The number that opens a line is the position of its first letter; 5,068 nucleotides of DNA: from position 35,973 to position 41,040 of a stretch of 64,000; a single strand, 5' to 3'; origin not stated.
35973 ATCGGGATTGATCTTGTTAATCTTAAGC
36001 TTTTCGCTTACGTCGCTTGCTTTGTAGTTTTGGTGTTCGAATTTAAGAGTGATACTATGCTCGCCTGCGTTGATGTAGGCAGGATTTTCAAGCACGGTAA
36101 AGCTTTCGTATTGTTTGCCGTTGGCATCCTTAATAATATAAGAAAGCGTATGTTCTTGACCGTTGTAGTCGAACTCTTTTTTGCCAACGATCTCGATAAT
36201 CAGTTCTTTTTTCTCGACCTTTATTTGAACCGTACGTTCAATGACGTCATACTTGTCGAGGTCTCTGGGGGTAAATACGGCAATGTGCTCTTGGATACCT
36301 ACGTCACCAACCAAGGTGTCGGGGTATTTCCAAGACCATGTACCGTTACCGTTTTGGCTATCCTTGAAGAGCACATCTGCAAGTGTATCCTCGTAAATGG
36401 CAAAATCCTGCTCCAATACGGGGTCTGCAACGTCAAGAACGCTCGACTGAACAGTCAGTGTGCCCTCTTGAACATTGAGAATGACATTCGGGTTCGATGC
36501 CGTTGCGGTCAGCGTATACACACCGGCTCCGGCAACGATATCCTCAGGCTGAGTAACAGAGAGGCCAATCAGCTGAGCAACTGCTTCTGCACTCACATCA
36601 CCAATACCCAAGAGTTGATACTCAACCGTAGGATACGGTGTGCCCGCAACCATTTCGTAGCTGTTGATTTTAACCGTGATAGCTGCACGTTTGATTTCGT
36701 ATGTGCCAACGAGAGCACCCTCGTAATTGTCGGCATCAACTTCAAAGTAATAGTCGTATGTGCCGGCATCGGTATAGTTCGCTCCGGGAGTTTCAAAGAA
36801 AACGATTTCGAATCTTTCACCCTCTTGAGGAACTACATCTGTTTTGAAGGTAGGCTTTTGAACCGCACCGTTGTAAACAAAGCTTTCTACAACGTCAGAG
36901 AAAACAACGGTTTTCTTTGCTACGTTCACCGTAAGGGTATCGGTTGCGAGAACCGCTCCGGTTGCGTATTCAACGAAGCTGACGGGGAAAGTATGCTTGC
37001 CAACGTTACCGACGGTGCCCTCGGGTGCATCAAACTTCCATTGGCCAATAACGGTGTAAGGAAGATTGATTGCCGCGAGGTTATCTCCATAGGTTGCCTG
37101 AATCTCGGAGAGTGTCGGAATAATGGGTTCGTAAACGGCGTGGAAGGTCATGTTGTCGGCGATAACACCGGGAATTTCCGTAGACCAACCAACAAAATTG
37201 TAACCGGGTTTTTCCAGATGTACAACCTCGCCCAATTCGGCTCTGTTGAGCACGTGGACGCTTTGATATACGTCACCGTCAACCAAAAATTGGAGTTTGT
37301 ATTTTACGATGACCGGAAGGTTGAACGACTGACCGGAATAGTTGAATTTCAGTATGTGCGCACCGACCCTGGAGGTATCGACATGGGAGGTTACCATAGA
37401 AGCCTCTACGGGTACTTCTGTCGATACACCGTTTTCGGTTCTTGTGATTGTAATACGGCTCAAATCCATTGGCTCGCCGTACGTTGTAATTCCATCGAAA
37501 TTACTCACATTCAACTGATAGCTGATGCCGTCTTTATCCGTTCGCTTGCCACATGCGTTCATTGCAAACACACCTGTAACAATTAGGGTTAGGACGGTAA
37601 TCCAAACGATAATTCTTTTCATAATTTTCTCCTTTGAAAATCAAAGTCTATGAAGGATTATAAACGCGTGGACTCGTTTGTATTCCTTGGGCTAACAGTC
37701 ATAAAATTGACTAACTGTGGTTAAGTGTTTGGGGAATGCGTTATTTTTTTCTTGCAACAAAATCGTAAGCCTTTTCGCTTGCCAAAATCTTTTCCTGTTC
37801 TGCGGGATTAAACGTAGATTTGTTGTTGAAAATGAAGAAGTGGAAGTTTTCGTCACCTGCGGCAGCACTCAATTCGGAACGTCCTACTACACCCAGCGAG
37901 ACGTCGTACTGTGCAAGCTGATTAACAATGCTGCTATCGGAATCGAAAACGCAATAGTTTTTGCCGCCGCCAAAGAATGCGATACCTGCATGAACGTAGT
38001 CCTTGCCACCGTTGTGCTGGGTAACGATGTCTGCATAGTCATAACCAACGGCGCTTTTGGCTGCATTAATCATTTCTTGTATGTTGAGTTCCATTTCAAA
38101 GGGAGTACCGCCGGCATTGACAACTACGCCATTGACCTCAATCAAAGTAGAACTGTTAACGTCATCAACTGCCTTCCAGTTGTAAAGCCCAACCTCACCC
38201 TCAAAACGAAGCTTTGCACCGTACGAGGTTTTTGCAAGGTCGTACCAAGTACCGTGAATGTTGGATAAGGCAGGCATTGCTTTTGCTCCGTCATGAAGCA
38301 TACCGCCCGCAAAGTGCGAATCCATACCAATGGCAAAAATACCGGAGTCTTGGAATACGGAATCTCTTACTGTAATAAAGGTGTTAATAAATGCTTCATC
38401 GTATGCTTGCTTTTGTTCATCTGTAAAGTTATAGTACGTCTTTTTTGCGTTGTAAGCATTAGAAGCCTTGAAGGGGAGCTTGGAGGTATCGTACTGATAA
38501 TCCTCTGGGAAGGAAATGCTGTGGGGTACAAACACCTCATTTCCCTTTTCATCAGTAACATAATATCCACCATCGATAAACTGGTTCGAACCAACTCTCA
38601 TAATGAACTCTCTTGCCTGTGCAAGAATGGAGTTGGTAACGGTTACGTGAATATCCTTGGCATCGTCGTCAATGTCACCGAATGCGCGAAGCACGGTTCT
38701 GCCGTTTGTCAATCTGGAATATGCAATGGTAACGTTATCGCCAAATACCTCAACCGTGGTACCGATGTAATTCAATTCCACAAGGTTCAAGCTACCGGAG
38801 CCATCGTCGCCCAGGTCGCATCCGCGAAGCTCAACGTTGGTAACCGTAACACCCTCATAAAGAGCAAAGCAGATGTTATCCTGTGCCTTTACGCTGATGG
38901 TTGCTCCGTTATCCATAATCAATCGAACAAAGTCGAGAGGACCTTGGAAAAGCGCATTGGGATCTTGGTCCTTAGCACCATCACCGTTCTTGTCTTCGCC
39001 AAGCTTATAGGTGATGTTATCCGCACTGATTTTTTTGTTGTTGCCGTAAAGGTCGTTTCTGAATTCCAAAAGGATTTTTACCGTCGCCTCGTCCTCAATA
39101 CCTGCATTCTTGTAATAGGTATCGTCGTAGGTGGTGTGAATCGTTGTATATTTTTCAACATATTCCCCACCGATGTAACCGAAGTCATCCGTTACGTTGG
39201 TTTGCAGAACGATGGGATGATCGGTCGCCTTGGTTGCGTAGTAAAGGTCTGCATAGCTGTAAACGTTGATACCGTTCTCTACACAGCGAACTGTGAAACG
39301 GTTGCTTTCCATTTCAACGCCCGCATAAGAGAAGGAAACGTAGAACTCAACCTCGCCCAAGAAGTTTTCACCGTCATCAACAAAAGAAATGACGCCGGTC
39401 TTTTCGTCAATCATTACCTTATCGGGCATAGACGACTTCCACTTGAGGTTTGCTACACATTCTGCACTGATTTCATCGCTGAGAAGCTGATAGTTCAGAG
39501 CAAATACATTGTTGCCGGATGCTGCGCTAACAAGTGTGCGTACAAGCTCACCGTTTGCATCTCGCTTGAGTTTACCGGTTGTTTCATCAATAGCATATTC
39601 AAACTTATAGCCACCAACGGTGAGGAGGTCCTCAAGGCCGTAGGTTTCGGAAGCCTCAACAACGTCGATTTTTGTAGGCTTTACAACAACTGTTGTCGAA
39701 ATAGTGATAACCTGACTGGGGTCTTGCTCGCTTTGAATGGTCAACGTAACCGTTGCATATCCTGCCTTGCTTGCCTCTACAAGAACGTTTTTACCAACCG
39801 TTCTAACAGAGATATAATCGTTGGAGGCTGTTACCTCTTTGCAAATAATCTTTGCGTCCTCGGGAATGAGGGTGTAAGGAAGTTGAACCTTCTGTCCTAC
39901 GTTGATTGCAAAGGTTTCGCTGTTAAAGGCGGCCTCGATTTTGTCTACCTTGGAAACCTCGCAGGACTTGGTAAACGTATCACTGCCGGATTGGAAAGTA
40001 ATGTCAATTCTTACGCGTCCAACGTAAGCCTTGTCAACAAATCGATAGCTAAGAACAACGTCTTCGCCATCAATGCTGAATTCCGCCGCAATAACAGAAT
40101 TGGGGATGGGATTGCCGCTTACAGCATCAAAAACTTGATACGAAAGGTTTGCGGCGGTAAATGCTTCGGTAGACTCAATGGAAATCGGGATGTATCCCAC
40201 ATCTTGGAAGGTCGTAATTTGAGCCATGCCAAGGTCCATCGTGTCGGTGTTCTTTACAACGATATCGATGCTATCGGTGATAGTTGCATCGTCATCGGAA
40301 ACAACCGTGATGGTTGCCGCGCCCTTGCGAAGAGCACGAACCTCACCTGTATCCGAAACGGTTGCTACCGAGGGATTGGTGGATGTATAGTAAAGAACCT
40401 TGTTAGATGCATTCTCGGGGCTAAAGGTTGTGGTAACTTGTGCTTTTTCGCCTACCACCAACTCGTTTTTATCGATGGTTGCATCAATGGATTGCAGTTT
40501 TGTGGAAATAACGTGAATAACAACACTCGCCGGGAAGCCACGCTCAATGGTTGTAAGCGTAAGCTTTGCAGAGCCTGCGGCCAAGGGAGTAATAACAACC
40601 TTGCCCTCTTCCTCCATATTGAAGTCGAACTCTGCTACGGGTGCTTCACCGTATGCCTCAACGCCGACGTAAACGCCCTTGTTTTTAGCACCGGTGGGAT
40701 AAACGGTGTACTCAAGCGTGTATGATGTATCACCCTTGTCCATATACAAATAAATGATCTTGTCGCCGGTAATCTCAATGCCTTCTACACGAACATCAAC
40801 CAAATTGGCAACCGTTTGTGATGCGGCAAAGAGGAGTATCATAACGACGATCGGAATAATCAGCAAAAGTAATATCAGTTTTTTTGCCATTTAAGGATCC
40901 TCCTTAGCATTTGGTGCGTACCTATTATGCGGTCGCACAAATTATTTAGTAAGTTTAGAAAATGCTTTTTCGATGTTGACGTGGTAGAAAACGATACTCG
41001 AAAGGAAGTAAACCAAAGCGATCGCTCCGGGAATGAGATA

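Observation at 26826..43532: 16.7-kb apparently single-promoter locus coupling an ABC ATPase/permease pair to a 1,049-aa Ig/beta-helix protein and the 3,598-aa giant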

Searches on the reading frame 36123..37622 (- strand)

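Call 12: search_protein_families(library=pfam, proteins=[window:36123-37622:-], max_evalue=1)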
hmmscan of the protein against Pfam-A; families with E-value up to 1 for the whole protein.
window:36123-37622:- (500 aa): 4 families
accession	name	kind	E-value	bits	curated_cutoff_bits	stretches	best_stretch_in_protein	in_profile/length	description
PF18887.5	MBG_3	-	0.0027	18.2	25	1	248-313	10-71/72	MBG domain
PF09479.16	Flg_new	-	0.011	16.3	27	1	108-149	1-41/65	Listeria-Bacteroides repeat domain (List_Bact_rpt)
PF14292.12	SusE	-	0.069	13.8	25.2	0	78-117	22-61/106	SusE outer membrane protein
PF20448.3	DUF6705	-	0.42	10.8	24.4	0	1-64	1-59/188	Family of unknown function (DUF6705)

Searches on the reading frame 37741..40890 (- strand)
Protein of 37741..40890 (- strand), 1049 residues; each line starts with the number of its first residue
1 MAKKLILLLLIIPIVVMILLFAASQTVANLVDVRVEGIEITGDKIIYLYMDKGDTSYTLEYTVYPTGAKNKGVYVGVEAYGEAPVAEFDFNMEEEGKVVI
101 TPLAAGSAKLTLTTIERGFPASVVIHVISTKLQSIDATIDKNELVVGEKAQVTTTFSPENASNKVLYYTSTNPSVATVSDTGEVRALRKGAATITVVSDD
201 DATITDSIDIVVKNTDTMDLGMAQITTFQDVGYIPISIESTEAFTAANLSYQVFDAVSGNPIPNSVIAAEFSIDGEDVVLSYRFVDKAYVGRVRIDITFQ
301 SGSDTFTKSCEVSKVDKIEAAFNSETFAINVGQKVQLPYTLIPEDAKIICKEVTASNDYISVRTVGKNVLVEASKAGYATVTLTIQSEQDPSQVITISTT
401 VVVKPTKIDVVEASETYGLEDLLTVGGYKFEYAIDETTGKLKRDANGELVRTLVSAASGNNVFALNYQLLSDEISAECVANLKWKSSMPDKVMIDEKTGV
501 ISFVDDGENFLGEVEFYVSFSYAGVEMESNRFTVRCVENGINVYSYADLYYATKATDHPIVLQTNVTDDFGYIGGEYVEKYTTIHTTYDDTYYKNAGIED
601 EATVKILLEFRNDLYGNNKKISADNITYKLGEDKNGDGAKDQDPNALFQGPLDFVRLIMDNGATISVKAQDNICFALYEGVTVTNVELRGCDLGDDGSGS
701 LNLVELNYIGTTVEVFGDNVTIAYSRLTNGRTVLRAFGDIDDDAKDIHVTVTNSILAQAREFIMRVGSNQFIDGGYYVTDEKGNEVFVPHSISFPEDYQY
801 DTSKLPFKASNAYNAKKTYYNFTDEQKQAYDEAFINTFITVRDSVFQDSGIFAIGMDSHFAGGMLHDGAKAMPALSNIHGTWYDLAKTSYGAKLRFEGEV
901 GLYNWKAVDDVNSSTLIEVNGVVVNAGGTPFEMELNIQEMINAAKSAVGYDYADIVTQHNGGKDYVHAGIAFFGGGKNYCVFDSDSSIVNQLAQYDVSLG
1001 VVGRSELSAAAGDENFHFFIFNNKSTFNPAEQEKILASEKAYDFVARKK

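Call 7: search_protein_families(library=pfam, proteins=[window:37741-40890:-], max_evalue=0.01)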
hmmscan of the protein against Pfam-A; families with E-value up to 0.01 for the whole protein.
window:37741-40890:- (1049 aa): 1 family
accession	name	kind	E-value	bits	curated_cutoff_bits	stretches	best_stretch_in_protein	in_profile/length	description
PF02368.24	Big_2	-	1.1e-19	70.6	22.8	2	138-200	8-70/79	Bacterial Ig-like domain (group 2)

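Call 8: search_protein_families(library=ncbifam, proteins=[window:37741-40890:-], max_evalue=0.01)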
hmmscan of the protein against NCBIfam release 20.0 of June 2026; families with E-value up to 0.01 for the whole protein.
window:37741-40890:- (1049 aa): 0 families

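Call 22: search_solved_structures(query=window:37741-40890:-, max_evalue=1)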
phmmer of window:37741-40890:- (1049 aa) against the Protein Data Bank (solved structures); distinct sequences matched with E-value up to 1: 4.
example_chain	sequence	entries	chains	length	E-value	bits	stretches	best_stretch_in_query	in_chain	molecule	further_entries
6n1a_A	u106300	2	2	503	0.00023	22.5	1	138-212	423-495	Carbohydrate-binding protein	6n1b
7quz_AAA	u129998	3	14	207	0.00031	22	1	142-205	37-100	Beta-1,3-glucanase bglH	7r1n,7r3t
9cuy_c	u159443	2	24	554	0.0022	19.2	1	114-199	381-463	Short tail fiber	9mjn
1e5u_I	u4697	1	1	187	0.061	14.4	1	164-208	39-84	INTIMIN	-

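Call 24: find_homologous_proteins(query=window:37741-40890:-)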
Query window:37741-40890:- (1049 aa): 121 proteins with E <= 0.001 among 8000 candidates; the best 120 are listed.
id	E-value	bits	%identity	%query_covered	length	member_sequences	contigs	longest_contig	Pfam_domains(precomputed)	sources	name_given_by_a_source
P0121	0.0e+0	2319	100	100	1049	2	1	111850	PF02368.25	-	-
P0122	0.0e+0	2102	92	100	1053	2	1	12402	PF26182.1,PF02368.25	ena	-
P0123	0.0e+0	2074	90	100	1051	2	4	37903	PF02368.25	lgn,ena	-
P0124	0.0e+0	2055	89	100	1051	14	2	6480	PF26182.1,PF02368.25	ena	-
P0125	0.0e+0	1180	57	100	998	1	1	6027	PF02368.25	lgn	-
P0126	0.0e+0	1151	56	100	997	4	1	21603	PF02368.25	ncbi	-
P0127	0.0e+0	1148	56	100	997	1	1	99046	PF02368.25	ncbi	-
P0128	0.0e+0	1140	56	100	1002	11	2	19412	PF02368.25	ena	-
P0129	0.0e+0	1127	55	100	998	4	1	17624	PF02368.25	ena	-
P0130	0.0e+0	1127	55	100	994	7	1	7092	PF02368.25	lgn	-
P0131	0.0e+0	1109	54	100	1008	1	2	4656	PF02368.25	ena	-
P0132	0.0e+0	1073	54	100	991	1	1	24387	PF21764.4,PF02368.25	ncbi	-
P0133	0.0e+0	1064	53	100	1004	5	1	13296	PF02368.25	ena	-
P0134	0.0e+0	1064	55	100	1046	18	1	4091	-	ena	-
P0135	0.0e+0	1051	53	100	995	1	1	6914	PF02368.25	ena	-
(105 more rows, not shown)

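Call 41: predict_structure(alignment_id=A2)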
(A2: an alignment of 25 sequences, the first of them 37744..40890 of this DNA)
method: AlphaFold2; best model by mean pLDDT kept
length: 1049 residues; sequences in the alignment: 25
mean_pLDDT: 83.5   pTM: 0.78
mean pLDDT of the five models: 83.5, 83.2, 82.2, 81.6, 80.2
residues with pLDDT >= 90: 449; 70-90: 446; 50-70: 110; < 50: 44
segments of 3 or more residues with pLDDT < 50: 1-28, 587-593, 632-639
pLDDT, mean of each block of 10 residues (from residue 1): 42 34 38 83 89 85 83 89 89 87 92 89 92 91 91 89 91 91 90 93 92 91 87 89 80 89 89 86 88 91 87 89 90 90 86 91 86 92 90 91 90 91 94 82 78 84 88 81 95 95 88 96 89 95 91 90 88 68 63 51 81 95 69 47 58 65 66 90 94 67 75 94 95 88 92 93 89 86 85 69 72 90 91 93 92 84 78 67 76 94 89 69 58 76 85 89 90 85 89 88 77 85 92 87 78
secondary structure, 60 per line:
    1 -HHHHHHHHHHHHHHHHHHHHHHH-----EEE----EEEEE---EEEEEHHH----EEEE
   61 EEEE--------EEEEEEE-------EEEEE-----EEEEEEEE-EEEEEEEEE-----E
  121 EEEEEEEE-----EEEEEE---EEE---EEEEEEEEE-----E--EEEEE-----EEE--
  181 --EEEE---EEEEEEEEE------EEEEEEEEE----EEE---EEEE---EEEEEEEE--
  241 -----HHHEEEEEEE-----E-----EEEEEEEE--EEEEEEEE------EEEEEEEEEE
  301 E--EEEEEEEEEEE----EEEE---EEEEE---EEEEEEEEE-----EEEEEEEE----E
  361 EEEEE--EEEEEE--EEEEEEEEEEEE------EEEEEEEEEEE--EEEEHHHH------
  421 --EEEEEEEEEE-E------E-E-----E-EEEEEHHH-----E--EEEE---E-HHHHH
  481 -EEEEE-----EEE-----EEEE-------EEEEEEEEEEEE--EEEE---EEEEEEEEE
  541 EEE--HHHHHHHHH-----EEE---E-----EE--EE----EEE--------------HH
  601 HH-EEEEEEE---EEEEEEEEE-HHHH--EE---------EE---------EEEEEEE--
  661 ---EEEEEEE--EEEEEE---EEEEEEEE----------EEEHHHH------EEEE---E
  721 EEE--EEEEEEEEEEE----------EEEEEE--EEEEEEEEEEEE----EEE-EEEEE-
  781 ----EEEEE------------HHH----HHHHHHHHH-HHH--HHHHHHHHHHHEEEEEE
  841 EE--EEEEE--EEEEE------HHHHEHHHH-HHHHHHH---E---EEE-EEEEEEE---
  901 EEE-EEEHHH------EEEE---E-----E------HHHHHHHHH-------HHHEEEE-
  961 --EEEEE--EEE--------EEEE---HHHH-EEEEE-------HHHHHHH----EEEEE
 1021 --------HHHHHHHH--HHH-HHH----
elements in order (helices of 4 or more, strands of 3 or more residues): H2-24 E30-32 E37-41 E45-49 E57-64 E73-79 E87-91 E97-104 E106-114 E120-128 E134-139 E143-145 E149-157 E166-170 E176-178 E183-186 E190-198 E205-213 E218-220 E224-227 E231-238 E249-255 E267-274 E277-284 E291-301 E304-314 E319-322 E326-330 E334-342 E348-355 E360-365 E368-373 E376-387 E394-404 E407-410 H411-414 E423-432 E451-455 E467-470 H476-480 E482-486 E492-494 E500-503 E511-522 E525-528 E532-543 H546-554 E560-562 E582-584 H599-602 E604-610 E614-622 H624-627 E652-658 E664-670 E673-678 E682-689 E700-702 H703-706 E713-716 E720-723 E726-736 E747-752 E755-766 E771-773 E775-779 E785-789 H809-817 H824-834 E835-842 E845-849 E852-856 H863-866 H868-871 H873-879 E887-889 E891-897 E901-903 E905-907 E917-920 H937-945 E956-959 E963-967 E970-972 E981-984 H988-991 E993-997 H1005-1011 E1016-1020 H1029-1036

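Call 45: fold_search(model_id=the predicted structure, library=pdb)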
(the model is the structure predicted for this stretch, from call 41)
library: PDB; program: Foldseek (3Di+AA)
matches with E <= 10: 1968; with E <= 0.001: 300
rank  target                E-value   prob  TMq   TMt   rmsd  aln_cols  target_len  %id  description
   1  9hcj_10               4.0e-15  1.00  0.09  0.06  44.4       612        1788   11  D. discoideum nuclear pore complex (released 2024-12-25)
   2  3b43                  5.1e-15  1.00  0.12  0.19  48.2       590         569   10  I-band fragment I65-I70 from titin (released 2008-01-22)
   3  7r5k_10               1.2e-14  1.00  0.11  0.08  38.8       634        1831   11  Human nuclear pore complex (constricted) (released 2022-06-22)
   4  4aq1_C                2.4e-14  1.00  0.13  0.19  31.7       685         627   12  Structure of the SbsB S-layer protein of Geobacillus stearothermophilus PV72p2 in complex with nanobody KB6 (released 2012-06-13)
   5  4aq1_A                3.0e-14  1.00  0.13  0.17  32.3       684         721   12  Structure of the SbsB S-layer protein of Geobacillus stearothermophilus PV72p2 in complex with nanobody KB6 (released 2012-06-13)
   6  9g93_A                3.3e-14  1.00  0.12  0.19  23.4       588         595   15  CryoET structure of the in vitro grown Bacillus anthracis Sap S-layer (released 2024-12-18)
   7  6qx4_B                1.2e-13  1.00  0.11  0.17  28.9       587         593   15  Structure of the Bacillus anthracis Sap S-layer assembly domain (released 2019-07-31)
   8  6e6b_A                1.2e-13  1.00  0.14  0.21  67.4       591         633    9  Crystal structure of the Protocadherin GammaB4 extracellular domain (released 2019-04-10)
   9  9ba4_A                1.6e-13  1.00  0.12  0.13  32.1       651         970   10  Full-length cross-linked Contactin 2 (CNTN2) (released 2024-07-17)
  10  6qx4_A                1.9e-13  1.00  0.11  0.18  29.2       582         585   15  Structure of the Bacillus anthracis Sap S-layer assembly domain (released 2019-07-31)
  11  6hhu_A                6.1e-13  1.00  0.11  0.17  29.7       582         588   15  Structure of the Bacillus anthracis Sap S-layer assembly domain (released 2019-07-24)
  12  5ftx                  2.3e-12  1.00  0.12  0.17  32.6       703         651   13  Structure of surface layer protein SbsC, domains 4-9 (released 2017-02-22)
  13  8k53_A                7.3e-12  1.00  0.12  0.15  45.6       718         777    8  Structure of the Dimeric Human CNTN2 Ig 1-6-FNIII 1-2 Domain in an Asymmetric State (released 2023-12-06)
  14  3dmk_B                1.9e-11  1.00  0.13  0.18  17.6       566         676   12  Crystal structure of Down Syndrome Cell Adhesion Molecule (DSCAM) isoform 1.30.30, N-terminal eight Ig domains (released 2008-10-07)
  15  4x8x_B                3.5e-11  1.00  0.10  0.20  19.3       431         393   11  Crystal structure of Dscam1 isoform 1.9, N-terminal four Ig domains (released 2015-12-16)
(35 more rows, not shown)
